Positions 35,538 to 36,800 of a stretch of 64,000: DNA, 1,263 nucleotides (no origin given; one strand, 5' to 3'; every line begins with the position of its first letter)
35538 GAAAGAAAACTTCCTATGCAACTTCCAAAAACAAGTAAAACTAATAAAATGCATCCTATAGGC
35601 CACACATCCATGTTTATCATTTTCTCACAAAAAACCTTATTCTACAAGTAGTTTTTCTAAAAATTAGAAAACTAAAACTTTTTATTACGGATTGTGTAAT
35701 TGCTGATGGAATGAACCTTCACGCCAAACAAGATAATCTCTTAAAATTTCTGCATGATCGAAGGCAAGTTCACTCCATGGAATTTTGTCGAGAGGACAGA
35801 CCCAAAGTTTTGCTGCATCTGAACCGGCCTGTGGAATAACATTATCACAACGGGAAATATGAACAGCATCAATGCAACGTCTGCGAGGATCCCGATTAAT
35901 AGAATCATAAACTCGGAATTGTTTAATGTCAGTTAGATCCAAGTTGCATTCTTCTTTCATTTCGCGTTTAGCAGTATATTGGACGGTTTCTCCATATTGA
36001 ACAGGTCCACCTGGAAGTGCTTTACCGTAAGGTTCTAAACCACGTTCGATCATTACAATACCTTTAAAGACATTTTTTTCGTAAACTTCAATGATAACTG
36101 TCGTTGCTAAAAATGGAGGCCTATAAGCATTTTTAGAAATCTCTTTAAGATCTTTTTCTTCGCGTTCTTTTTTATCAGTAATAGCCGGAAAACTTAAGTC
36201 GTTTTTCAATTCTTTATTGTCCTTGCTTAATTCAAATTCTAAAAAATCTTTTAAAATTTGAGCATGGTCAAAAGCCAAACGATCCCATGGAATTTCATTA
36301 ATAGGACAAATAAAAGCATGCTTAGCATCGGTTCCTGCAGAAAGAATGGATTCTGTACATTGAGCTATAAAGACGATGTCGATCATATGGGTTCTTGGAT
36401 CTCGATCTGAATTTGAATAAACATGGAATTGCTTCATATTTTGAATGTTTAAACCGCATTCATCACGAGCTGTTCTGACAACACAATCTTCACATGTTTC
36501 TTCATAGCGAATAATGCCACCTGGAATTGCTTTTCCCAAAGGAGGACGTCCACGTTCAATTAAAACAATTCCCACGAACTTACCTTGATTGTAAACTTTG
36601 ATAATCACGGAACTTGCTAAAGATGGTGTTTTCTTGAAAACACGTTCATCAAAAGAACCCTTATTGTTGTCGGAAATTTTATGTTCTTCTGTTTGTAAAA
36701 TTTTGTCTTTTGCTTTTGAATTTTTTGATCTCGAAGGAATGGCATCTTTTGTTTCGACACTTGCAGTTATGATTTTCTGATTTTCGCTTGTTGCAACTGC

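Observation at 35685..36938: Exported tandem-Nudix protein with one canonical and one degenerate Nudix box, embedded between pilD and a secretion ATPase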

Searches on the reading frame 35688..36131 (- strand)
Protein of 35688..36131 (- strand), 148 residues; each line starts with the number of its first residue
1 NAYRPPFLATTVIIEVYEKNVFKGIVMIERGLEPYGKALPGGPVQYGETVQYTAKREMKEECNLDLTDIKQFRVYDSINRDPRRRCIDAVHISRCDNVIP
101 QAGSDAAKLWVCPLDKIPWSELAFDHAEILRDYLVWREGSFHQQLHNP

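Call 62: search_protein_representatives(protein=window:35688-36131:-)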
Query: 148 residues. Proteins with E-value up to 0.001 (for the whole library): 4825; up to 1e-10: 808; up to 1e-30: 12. The best 150 are listed.
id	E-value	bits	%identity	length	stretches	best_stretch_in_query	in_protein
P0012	5.2e-96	335.0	57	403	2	2-142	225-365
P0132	8.6e-46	171.9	57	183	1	2-140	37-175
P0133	9.3e-46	171.8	55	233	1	1-146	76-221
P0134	1.2e-45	171.4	56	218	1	2-138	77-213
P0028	7.4e-45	168.8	39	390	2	4-135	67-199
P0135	8.8e-40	152.3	53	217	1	2-145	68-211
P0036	8.8e-40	152.3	51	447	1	3-139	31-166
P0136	5.3e-38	146.6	57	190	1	2-137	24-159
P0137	3.5e-37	143.9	52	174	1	4-137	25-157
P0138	5.1e-34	133.6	48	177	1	6-139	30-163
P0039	7.2e-34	133.1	45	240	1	2-138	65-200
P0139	1.3e-31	125.8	48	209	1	2-138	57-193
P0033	2.9e-28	115.0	49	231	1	2-138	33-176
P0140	1.6e-27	112.5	45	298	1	4-134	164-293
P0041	1.8e-27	112.4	48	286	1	5-136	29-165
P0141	7.2e-27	110.4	47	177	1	4-120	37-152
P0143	6.2e-26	107.4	42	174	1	4-137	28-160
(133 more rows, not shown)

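Call 64: list_cluster_members(proteins=[P0132, P0133, P0134, P0135, P0137, P0138, P0139, P0141, P0143, P0036])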
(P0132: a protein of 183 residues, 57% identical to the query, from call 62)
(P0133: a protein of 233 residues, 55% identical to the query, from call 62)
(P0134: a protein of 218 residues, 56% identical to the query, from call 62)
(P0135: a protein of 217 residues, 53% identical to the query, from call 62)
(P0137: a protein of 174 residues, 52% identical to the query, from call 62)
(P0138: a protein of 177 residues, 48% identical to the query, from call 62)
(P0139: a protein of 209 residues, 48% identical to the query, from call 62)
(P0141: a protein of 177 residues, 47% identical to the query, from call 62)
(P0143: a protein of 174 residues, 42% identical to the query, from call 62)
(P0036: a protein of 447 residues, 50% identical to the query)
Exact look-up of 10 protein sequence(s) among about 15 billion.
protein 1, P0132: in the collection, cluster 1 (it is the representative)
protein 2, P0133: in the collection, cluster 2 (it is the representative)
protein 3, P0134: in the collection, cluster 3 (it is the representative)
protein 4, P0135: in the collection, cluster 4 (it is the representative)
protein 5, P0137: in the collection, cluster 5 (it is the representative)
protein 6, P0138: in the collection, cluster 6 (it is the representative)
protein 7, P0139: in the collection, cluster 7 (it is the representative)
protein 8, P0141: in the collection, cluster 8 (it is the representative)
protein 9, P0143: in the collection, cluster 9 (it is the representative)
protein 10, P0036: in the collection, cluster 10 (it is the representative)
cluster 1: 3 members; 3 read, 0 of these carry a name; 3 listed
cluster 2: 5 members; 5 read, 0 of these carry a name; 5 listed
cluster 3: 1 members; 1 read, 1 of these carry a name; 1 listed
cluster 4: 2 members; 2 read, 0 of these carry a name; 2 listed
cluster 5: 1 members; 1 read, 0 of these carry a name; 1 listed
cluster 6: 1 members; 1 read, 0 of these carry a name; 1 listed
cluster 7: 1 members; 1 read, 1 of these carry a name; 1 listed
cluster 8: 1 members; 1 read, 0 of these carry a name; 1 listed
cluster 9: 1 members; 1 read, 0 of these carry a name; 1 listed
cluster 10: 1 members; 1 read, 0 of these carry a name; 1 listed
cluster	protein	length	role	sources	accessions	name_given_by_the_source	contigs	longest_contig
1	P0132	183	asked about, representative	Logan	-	-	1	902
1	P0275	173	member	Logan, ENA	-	-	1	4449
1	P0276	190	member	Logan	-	-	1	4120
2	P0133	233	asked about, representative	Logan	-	-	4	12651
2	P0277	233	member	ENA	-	-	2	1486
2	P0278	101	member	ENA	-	-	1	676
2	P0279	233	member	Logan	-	-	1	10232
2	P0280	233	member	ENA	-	-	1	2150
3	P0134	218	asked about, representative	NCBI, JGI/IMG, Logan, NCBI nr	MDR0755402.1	MAG: NUDIX hydrolase [Puniceicoccales bacterium] | 8-oxo-dGTP diphosphatase | NUDIX hydrolase [Puniceicoccales bacterium]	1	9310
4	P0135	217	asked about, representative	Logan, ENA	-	-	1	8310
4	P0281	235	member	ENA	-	-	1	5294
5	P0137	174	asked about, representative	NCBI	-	-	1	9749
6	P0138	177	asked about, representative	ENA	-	-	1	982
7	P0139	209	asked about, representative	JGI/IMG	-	8-oxo-dGTP diphosphatase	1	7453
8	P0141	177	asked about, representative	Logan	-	-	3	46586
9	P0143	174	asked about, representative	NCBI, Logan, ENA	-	-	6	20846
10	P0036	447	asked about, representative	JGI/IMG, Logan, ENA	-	-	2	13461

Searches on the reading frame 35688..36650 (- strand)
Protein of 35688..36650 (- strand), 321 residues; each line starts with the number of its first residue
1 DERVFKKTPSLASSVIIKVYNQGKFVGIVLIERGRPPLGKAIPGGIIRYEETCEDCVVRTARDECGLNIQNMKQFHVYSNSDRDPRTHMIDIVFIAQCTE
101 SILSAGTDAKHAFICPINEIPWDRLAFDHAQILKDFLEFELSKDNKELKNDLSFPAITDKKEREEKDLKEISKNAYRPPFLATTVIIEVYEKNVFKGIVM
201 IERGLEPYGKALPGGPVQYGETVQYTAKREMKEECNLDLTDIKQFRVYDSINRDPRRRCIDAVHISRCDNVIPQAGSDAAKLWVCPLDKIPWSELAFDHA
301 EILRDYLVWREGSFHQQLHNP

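Call 77: predict_structure(alignment_id=A2)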
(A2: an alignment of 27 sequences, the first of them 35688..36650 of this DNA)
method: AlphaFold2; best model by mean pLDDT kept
length: 321 residues; sequences in the alignment: 27
mean_pLDDT: 82.0   pTM: 0.81
mean pLDDT of the five models: 82.0, 81.8, 80.0, 79.6, 78.9
residues with pLDDT >= 90: 150; 70-90: 110; 50-70: 33; < 50: 28
segments of 3 or more residues with pLDDT < 50: 1-5, 145-161, 171-174
pLDDT, mean of each block of 10 residues (from residue 1): 56 94 89 86 90 92 88 89 81 89 67 92 91 91 49 36 52 63 95 94 88 91 92 89 89 84 92 78 95 93 92 60 54
secondary structure, 60 per line:
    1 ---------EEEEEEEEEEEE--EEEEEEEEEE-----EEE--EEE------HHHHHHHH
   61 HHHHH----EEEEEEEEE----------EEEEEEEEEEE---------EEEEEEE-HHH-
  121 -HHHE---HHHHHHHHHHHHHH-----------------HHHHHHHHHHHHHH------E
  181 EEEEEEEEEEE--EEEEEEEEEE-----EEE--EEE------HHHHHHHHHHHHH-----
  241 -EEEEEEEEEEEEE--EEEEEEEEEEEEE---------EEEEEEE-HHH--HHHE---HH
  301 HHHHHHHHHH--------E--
elements in order: E10-21 E24-33 E39-41 E44-46 H53-65 E70-78 E89-99 E109-115 H129-142 H160-173 E180-191 E194-203 E209-211 E214-216 H223-235 E242-254 E257-269 E279-285 H299-310
